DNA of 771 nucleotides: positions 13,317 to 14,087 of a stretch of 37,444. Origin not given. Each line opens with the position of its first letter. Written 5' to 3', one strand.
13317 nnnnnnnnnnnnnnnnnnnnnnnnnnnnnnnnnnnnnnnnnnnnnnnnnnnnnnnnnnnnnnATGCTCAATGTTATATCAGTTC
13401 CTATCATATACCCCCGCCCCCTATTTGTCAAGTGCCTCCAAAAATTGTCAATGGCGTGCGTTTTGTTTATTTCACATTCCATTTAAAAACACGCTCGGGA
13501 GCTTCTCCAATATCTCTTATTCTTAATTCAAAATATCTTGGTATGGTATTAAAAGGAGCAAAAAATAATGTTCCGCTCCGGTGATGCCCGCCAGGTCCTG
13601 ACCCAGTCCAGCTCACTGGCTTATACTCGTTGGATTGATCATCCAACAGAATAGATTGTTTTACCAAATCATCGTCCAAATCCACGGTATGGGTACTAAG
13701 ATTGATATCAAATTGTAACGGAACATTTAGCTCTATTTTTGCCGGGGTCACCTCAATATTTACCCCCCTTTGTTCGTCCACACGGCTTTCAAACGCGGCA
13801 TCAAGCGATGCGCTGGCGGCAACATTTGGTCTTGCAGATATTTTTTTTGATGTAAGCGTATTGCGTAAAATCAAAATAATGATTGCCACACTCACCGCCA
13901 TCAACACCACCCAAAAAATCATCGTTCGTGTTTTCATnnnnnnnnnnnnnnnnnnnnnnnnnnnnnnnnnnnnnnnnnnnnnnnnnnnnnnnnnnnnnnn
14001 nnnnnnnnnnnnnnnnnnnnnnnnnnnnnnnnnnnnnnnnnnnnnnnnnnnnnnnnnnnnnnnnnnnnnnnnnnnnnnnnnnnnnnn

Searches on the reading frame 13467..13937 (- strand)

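Call 55: search_protein_families(library=pfam, proteins=[window:13467-13937:-], max_evalue=0.001)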
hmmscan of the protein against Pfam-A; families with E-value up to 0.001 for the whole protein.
window:13467-13937:- (156 aa): 1 family
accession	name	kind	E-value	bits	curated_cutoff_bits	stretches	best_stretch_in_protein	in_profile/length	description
PF18705.7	DUF5643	-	0.00018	21.9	34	1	61-140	22-95/115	Family of unknown function (DUF5643)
